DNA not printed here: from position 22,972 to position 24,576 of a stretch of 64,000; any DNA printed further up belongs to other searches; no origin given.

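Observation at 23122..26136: Class I RNR with the ATP-cone on the beta subunit and a minimal cone-less alpha subunit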

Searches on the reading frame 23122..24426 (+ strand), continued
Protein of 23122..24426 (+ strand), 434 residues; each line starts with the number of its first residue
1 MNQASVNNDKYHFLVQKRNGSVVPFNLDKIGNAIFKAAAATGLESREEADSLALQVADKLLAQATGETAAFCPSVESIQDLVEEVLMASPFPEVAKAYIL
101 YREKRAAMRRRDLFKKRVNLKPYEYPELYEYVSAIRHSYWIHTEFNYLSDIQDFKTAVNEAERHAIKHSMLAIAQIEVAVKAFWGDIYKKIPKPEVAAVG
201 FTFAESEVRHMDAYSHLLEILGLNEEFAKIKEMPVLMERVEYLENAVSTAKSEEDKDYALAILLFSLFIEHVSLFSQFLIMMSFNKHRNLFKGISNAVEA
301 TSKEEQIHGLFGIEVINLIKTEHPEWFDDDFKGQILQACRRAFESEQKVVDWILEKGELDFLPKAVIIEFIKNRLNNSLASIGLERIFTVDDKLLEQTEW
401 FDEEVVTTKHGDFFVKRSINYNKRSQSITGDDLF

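Call 27: find_related_loci(query=window:23122-24426:+, collection=genome_contigs, flank=10000)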
Query window:23122-24426:+ (434 aa) in genome_contigs; peptide patterns used: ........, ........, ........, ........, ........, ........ (x = any residue, [..] = any of these).
599 stretches matched a pattern (row limit reached: there are more); 588 encode a relative of the query (tblastn E <= 1e-3); the best 80 are kept; 80 distinct loci.
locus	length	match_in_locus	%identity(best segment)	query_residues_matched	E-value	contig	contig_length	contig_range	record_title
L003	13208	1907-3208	96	1-434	0e+0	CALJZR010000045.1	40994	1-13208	MAG TPA_asm: uncultured bacterium isolate SRR3330157_bin.27_CONCOCT_v1.1_MAG genome assembly, contig: ERZ724089.722, who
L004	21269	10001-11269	84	15-434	0e+0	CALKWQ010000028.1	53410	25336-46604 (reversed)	MAG TPA_asm: uncultured bacterium isolate SRR6007447_bin.26_CONCOCT_v1.1_MAG genome assembly, contig: ERZ724101.304, who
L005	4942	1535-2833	80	1-434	0e+0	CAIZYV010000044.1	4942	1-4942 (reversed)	Candidatus Falkowbacteria bacterium isolate Loc090907-5m_bin-395 genome assembly, contig: bin-395:044/114, whole genome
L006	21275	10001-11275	77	9-434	0e+0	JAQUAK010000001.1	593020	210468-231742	MAG: Patescibacteria group bacterium isolate STC_82 NODE_12_length_593020_cov_6.814130_Sandtown_C, whole genome shotgun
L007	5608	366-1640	76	9-434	0e+0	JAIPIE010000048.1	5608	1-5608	MAG: Patescibacteria group bacterium isolate Tobar13.5m-G67 Tobar13-5m-C14614, whole genome shotgun sequence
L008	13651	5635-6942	76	1-434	0e+0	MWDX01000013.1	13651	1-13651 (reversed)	MAG: Parcubacteria group bacterium ADurb.Bin115 BWX82_contig000013, whole genome shotgun sequence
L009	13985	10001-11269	70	15-434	0e+0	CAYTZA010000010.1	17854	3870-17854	MAG TPA_asm: uncultured Candidatus Saccharibacteria bacterium isolate SRP286056_co1_600 genome assembly, contig: NODE_37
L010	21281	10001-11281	71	8-433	0e+0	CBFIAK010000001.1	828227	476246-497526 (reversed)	MAG: Patescibacteria group bacterium isolate Co_bin_206_indstr genome assembly, contig: Co_bin_206_indstr_c1, whole geno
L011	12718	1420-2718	68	1-434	0e+0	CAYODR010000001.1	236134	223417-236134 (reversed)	MAG TPA_asm: uncultured Candidatus Saccharibacteria bacterium isolate SRP344714_co1_234 genome assembly, contig: NODE_10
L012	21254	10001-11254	70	15-434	0e+0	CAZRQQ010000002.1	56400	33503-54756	MAG TPA_asm: uncultured Candidatus Saccharibacteria bacterium isolate SRP133034_co1_23 genome assembly, contig: NODE_349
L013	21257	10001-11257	69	15-434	0e+0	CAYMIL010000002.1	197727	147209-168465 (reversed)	MAG TPA_asm: uncultured Candidatus Saccharibacteria bacterium isolate SRP133034_co1_56 genome assembly, contig: NODE_14_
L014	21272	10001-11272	69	15-434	0e+0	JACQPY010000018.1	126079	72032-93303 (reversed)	MAG: Candidatus Kerfeldbacteria bacterium isolate NC_groundwater_1319_Ag_S-0.2um_58_88 S_p2_S4_coassembly_k141_3103078,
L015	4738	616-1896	66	14-434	0e+0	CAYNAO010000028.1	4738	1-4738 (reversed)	MAG TPA_asm: uncultured Candidatus Saccharibacteria bacterium isolate SRP170004_co1_14 genome assembly, contig: NODE_298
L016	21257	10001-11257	68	15-434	0e+0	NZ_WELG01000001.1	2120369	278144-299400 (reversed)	Flagellimonas olearia strain CL-SS4 NODE_1_length_2120369_cov_136.477292, whole genome shotgun sequence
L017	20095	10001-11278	66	12-434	0e+0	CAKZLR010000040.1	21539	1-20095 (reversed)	MAG TPA_asm: uncultured Candidatus Peregrinibacteria bacterium isolate SRR5214706_bin.121_CONCOCT_v1.1_MAG genome assemb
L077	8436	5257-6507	66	17-434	0e+0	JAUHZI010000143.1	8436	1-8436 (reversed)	MAG: Bacteroidia bacterium isolate 4_bin.26 NODE_7112_length_8436_cov_1.128295, whole genome shotgun sequence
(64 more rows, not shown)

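Call 48: list_cluster_members(proteins=[window:23122-24426:+, window:24457-26136:+, window:26620-29364:+, window:31997-34927:+, window:20885-21439:+, window:41503-42549:+])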
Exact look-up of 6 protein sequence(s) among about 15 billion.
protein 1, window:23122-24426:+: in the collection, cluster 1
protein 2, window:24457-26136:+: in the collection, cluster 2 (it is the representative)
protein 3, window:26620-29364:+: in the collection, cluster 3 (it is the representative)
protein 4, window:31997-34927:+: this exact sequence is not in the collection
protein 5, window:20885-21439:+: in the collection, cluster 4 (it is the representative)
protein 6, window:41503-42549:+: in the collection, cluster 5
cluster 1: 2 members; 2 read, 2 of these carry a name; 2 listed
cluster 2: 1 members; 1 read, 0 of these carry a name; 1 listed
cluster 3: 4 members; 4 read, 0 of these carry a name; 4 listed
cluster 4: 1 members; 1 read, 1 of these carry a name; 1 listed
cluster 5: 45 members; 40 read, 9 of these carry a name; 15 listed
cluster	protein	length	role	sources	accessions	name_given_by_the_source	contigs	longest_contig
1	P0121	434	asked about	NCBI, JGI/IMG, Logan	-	ribonucleoside-diphosphate reductase beta chain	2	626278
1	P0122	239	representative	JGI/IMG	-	ribonucleoside-diphosphate reductase beta chain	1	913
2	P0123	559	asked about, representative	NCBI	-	-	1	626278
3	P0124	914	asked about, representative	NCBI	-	-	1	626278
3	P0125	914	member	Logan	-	-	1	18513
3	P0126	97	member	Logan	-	-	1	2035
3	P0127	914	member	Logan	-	-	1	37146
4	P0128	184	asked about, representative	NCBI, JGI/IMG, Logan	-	ribosome recycling factor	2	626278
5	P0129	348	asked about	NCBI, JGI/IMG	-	rod shape-determining protein MreB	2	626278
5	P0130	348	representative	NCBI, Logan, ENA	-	-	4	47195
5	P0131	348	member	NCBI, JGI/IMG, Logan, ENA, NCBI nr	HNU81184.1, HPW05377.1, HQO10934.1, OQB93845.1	MAG TPA: rod shape-determining protein [bacterium] | MAG: Rod shape-determining protein MreB [Parcubacteria group bacterium ADurb.Bin115]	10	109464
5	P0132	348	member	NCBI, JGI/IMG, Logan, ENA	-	rod shape-determining protein MreB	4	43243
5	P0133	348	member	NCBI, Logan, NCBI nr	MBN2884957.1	rod shape-determining protein [Patescibacteria group bacterium]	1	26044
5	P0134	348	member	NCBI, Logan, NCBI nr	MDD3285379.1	MAG: rod shape-determining protein [Patescibacteria group bacterium] | rod shape-determining protein [Patescibacteria group bacterium]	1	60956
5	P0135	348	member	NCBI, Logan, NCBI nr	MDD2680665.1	MAG: rod shape-determining protein [Patescibacteria group bacterium] | rod shape-determining protein [Patescibacteria group bacterium]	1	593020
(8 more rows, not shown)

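Call 58: find_related_loci(query=window:23122-24426:+, collection=viral_contigs, flank=6000)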
Query window:23122-24426:+ (434 aa) in viral_contigs; peptide patterns used: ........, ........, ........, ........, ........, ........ (x = any residue, [..] = any of these).
303 stretches matched a pattern; 302 encode a relative of the query (tblastn E <= 1e-3); the best 80 are kept; 80 distinct loci.
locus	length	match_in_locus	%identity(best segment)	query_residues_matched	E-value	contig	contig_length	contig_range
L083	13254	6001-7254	64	15-434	0e+0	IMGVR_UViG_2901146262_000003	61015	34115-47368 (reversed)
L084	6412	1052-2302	57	15-434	5e-169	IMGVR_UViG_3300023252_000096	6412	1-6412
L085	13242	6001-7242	60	15-434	3e-165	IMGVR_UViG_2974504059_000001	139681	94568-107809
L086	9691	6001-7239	56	15-430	1e-164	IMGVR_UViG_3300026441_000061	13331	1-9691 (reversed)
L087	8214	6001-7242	58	15-434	6e-164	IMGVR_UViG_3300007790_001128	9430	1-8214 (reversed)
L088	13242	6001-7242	57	12-434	4e-158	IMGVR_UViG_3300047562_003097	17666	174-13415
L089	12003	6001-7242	57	12-434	4e-158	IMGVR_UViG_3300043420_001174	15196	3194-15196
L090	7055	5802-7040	56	15-434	5e-158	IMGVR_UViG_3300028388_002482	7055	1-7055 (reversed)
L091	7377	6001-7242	56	12-434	3e-157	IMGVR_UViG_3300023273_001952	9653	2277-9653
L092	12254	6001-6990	66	105-434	9e-157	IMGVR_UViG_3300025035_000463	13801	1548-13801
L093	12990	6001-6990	66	105-434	9e-157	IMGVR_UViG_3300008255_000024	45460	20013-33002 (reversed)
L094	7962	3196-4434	56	14-434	1e-156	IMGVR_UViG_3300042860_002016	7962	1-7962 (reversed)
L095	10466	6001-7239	56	14-434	1e-156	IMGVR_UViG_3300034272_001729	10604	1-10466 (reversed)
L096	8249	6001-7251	55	10-434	2e-156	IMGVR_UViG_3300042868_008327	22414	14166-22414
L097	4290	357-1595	56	14-434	6e-161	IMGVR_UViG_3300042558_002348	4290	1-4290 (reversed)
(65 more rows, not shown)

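Call 68: search_protein_families(library=ncbifam, proteins=[L014:7225-9717:+, L077:949-3306:-, L077:3334-4383:-], max_evalue=1e-10)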
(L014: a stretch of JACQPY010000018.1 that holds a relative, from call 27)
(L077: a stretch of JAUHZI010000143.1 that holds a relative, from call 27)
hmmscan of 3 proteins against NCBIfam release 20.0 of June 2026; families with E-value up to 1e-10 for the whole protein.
L014:7225-9717:+ (830 aa): 21 families
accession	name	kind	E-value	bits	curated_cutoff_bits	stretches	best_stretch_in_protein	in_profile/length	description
NF006417.0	PRK08665.1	equivalog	0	1138.6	961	1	70-830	9-759/759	vitamin B12-dependent ribonucleotide reductase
NF005010.0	PRK06406.1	subfamily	1.5e-230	767.5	1125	1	120-646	214-735/771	vitamin B12-dependent ribonucleotide reductase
TIGR02504.1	NrdJ_Z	equivalog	5.3e-214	712.2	399.95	1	78-636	2-606/606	adenosylcobalamin-dependent ribonucleoside-diphosphate reductase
NF006207.0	PRK08332.1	equivalog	4.1e-140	468.5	2400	4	187-341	701-860/1684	vitamin B12-dependent ribonucleotide reductase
NF005122.0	PRK06556.1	equivalog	7.3e-120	401.3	859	2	70-469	68-491/960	vitamin B12-dependent ribonucleotide reductase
TIGR02506.1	NrdE_NrdA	equivalog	8.3e-96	321.8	341.05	3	296-475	248-429/616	ribonucleoside-diphosphate reductase subunit alpha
NF005991.0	PRK08115.1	equivalog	8.7e-92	308.5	854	3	296-474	433-609/858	vitamin B12-dependent ribonucleotide reductase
NF006577.0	PRK09102.1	equivalog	5.4e-85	285.9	620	1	71-630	23-571/604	ribonucleoside-diphosphate reductase subunit alpha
NF005401.0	PRK06948.1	subfamily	4.7e-84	283.2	906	1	78-639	18-593/604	ribonucleotide reductase-like protein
NF005544.0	PRK07207.1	equivalog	2.9e-80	270.3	965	3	295-480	542-727/965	ribonucleoside-diphosphate reductase subunit alpha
NF005736.0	PRK07562.1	equivalog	4e-73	246.6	1737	3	260-469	395-601/1222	vitamin B12-dependent ribonucleotide reductase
NF005101.0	PRK06539.1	equivalog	4.5e-63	213.5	988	3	313-479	413-578/822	ribonucleoside-diphosphate reductase subunit alpha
NF009029.0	PRK12365.1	equivalog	1.6e-62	211.7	1350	2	297-482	627-811/1046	ribonucleoside-diphosphate reductase subunit alpha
NF006279.0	PRK08447.1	equivalog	4.5e-56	190.7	1082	2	78-290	142-352/789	ribonucleoside-diphosphate reductase subunit alpha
TIGR02510.1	NrdE-prime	equivalog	8.7e-51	173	602.25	1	73-619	18-532/560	ribonucleoside-diphosphate reductase subunit alpha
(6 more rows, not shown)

L077:949-3306:- (785 aa): 20 families
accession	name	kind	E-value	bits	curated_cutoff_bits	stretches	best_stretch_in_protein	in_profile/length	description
TIGR02506.1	NrdE_NrdA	equivalog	5.9e-221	735.2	341.05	1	145-740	2-616/616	ribonucleoside-diphosphate reductase subunit alpha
NF005544.0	PRK07207.1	equivalog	2.5e-210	700.8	965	1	3-783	151-964/965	ribonucleoside-diphosphate reductase subunit alpha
NF009029.0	PRK12365.1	equivalog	3e-167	558.5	1350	1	3-751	238-1005/1046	ribonucleoside-diphosphate reductase subunit alpha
NF005101.0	PRK06539.1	equivalog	9.1e-152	506.9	988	1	2-750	4-771/822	ribonucleoside-diphosphate reductase subunit alpha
NF006279.0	PRK08447.1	equivalog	2.4e-145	485.9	1082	2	1-437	2-435/789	ribonucleoside-diphosphate reductase subunit alpha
NF006665.0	PRK09209.1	equivalog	8.2e-129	431.1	1057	1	7-624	16-663/761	ribonucleoside-diphosphate reductase subunit alpha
NF005483.0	PRK07088.1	equivalog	1.4e-118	397.1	1214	2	63-435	77-465/764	ribonucleoside-diphosphate reductase subunit alpha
NF006577.0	PRK09102.1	equivalog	4e-117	392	620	2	131-557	14-416/604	ribonucleoside-diphosphate reductase subunit alpha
NF009028.0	PRK12364.1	equivalog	1.4e-116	390.5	1377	2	64-433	158-538/842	ribonucleoside-diphosphate reductase subunit alpha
TIGR02504.1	NrdJ_Z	equivalog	1.4e-98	331.1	399.95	1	149-732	4-592/606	adenosylcobalamin-dependent ribonucleoside-diphosphate reductase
NF006578.0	PRK09103.1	equivalog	6.6e-90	302.2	813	1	1-625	5-645/761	class 1a ribonucleoside-diphosphate reductase subunit alpha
NF006417.0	PRK08665.1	equivalog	3.5e-87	293.4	961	1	149-762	19-589/759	vitamin B12-dependent ribonucleotide reductase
NF005010.0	PRK06406.1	subfamily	1.1e-76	258.6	1125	2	374-746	382-724/771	vitamin B12-dependent ribonucleotide reductase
TIGR04170.1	RNR_1b_NrdE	exception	4.7e-72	243.3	750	1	132-625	75-596/698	class 1b ribonucleoside-diphosphate reductase subunit alpha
TIGR02510.1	NrdE-prime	equivalog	5.5e-67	226.5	602.25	3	586-749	386-551/560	ribonucleoside-diphosphate reductase subunit alpha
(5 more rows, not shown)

L077:3334-4383:- (349 aa): 10 families
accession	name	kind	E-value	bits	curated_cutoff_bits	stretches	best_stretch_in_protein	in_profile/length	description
NF007186.0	PRK09614.1-5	equivalog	1.2e-52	179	237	1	37-337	10-318/328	ribonucleotide-diphosphate reductase subunit beta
NF005550.0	PRK07209.1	equivalog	6.5e-50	170.1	309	1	40-333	64-379/383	ribonucleotide-diphosphate reductase subunit beta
NF007184.0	PRK09614.1-3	equivalog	2.4e-33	115.9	310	1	24-333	17-341/346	ribonucleotide-diphosphate reductase subunit beta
NF009398.0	PRK12759.1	equivalog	5.8e-25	88.2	649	1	58-335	117-402/410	bifunctional gluaredoxin/ribonucleoside-diphosphate reductase subunit beta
TIGR04171.1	RNR_1b_NrdF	exception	3.3e-20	72.5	355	1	51-334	16-307/316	class 1b ribonucleoside-diphosphate reductase subunit beta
NF007183.0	PRK09614.1-2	subfamily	1.3e-18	67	320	1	49-306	18-287/327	ribonucleotide-diphosphate reductase subunit beta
NF006576.0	PRK09101.1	equivalog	1.9e-13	50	346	0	183-310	198-337/376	class Ia ribonucleoside-diphosphate reductase subunit beta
NF007185.0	PRK09614.1-4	equivalog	6.6e-12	45.3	525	1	59-247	28-213/320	ribonucleotide-diphosphate reductase subunit beta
NF010572.0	PRK13965.1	subfamily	2.8e-11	43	486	1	48-302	39-291/337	class 1b ribonucleoside-diphosphate reductase subunit beta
NF007182.0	PRK09614.1-1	subfamily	4.2e-11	42.6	471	1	53-302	28-278/324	ribonucleotide-diphosphate reductase subunit beta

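Call 76: predict_structure(alignment_id=A2)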
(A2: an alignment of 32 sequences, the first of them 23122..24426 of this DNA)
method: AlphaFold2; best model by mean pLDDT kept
length: 434 residues; sequences in the alignment: 32
mean_pLDDT: 76.6   pTM: 0.70
mean pLDDT of the five models: 76.6, 73.8, 72.3, 71.8, 71.3
residues with pLDDT >= 90: 68; 70-90: 268; 50-70: 59; < 50: 39
segments of 3 or more residues with pLDDT < 50: 1-7, 403-434
pLDDT, mean of each block of 10 residues (from residue 1): 46 84 90 86 83 92 79 90 91 86 79 78 80 76 61 75 85 79 70 84 81 76 85 85 76 84 77 57 57 69 78 88 91 90 88 87 85 86 90 79 41 33 33 31
secondary structure, 60 per line:
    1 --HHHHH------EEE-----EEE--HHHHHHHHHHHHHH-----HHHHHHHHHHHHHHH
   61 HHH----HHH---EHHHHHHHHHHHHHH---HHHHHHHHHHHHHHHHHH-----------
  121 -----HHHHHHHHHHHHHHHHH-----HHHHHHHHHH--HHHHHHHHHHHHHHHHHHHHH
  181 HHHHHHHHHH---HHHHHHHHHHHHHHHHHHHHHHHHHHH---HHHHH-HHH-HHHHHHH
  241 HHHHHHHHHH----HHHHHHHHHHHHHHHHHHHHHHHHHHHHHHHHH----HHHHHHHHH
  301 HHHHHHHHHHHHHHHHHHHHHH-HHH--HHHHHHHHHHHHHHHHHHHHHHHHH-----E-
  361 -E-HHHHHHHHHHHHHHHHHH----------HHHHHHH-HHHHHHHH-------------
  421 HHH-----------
elements in order: H3-7 E14-16 E22-24 H27-40 H46-63 H75-88 H92-109 H126-142 H148-157 H160-190 H194-220 H224-228 H234-250 H255-287 H292-322 H329-353 H364-381 H392-398 H400-407
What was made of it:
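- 24328..24423 (+): Flexible C-terminal tail of NrdB (aa 403-434) with Y421 and the terminal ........, taken to be the alpha-binding and radical-transfer tail. pLDDT below 50 for aa 403-434 (call 76).
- On ATP-cone domain (PF03477), two-nucleotide type, acting as the overall-activity switch: The model has strands 14-16 and 22-24 and helices 27-40, 46-63, 75-88 and 92-109, with block pLDDT of 79-92 (call 76).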

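Call 78: fold_search(model_id=the predicted structure, library=pdb)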
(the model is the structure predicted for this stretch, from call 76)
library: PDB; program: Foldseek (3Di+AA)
matches with E <= 10: 618; with E <= 0.001: 219
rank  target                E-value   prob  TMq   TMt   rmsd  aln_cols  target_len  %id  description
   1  5olk_D                1.3e-33  1.00  0.81  0.89   3.0       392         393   61  Crystal structure of the ATP-cone-containing NrdB from Leeuwenhoekiella blandensis (released 2018-01-10)
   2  5olk_C                1.7e-33  1.00  0.83  0.91   2.5       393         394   61  Crystal structure of the ATP-cone-containing NrdB from Leeuwenhoekiella blandensis (released 2018-01-10)
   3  5olk_B                2.0e-33  1.00  0.84  0.93   2.3       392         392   62  Crystal structure of the ATP-cone-containing NrdB from Leeuwenhoekiella blandensis (released 2018-01-10)
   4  5olk_A                3.4e-33  1.00  0.80  0.87   3.3       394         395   61  Crystal structure of the ATP-cone-containing NrdB from Leeuwenhoekiella blandensis (released 2018-01-10)
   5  6sf5_A                2.6e-25  1.00  0.65  0.94   1.9       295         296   69  Mn-containing form of the ribonucleotide reductase NrdB protein from Leeuwenhoekiella blandensis (released 2019-08-28)
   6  6sf4_B                6.2e-25  1.00  0.64  0.93   2.1       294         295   70  Apo form of the ribonucleotide reductase NrdB protein from Leeuwenhoekiella blandensis (released 2019-08-28)
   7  6sf4_A                7.7e-25  1.00  0.64  0.92   2.1       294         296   70  Apo form of the ribonucleotide reductase NrdB protein from Leeuwenhoekiella blandensis (released 2019-08-28)
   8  8dq3_D                3.2e-21  1.00  0.65  0.93   2.0       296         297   55  X-ray crystal structure of Aggregatibacter actinomycetemcomitans dimanganese(II) class Id ribonucleotide reductase bet (released 2023-07-26)
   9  8dq3_A                4.1e-21  1.00  0.65  0.93   2.0       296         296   55  X-ray crystal structure of Aggregatibacter actinomycetemcomitans dimanganese(II) class Id ribonucleotide reductase bet (released 2023-07-26)
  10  6cwq_B                1.2e-18  1.00  0.65  0.92   2.0       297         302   44  X-ray crystal structure of Flavobacterium johnsoniae dimanganese(II) ribonucleotide reductase beta subunit (as-isolate (released 2018-04-18)
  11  6cwp_A                1.8e-18  1.00  0.65  0.93   1.9       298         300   42  X-ray crystal structure of Flavobacterium johnsoniae dimanganese(II) ribonucleotide reductase beta subunit (anaerobic) (released 2018-04-18)
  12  6cwo_A                1.9e-18  1.00  0.65  0.91   1.9       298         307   42  X-ray crystal structure of Flavobacterium johnsoniae dimanganese(II) ribonucleotide reductase beta subunit (aerobic) (released 2018-06-27)
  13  6cwq_A                3.9e-18  1.00  0.66  0.92   2.7       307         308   42  X-ray crystal structure of Flavobacterium johnsoniae dimanganese(II) ribonucleotide reductase beta subunit (as-isolate (released 2018-04-18)
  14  6cwp_B                7.6e-18  1.00  0.65  0.91   1.9       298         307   42  X-ray crystal structure of Flavobacterium johnsoniae dimanganese(II) ribonucleotide reductase beta subunit (anaerobic) (released 2018-04-18)
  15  6cwo_B                1.5e-17  1.00  0.64  0.91   1.9       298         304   43  X-ray crystal structure of Flavobacterium johnsoniae dimanganese(II) ribonucleotide reductase beta subunit (aerobic) (released 2018-06-27)
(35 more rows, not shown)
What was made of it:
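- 23122..24426 (+): nrdB: class Id radical-generating subunit (NrdBi), 434 aa, with an N-terminal ATP-cone. The AlphaFold model matches 5OLK over 392-394 columns, TM 0.87-0.93 (calls 76, 78).
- On Class Id RNR beta subunit (NrdBi): The model matches class Id beta structures at TM 0.91-0.94 (call 78).
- On ATP-cone domain (PF03477), two-nucleotide type, acting as the overall-activity switch: It aligns with 5OLK across the cone (call 78).
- Closest known: Flavobacterium johnsoniae and Aggregatibacter actinomycetemcomitans class Id beta. Same: The beta cores are 41-55% identical with TM 0.91-0.93 (call 78).
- Fold: the AlphaFold model (pLDDT 76.6) superposes on all four 5OLK chains over 392-394 columns, including the cone, with TM 0.87-0.93 (calls 76, 78).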
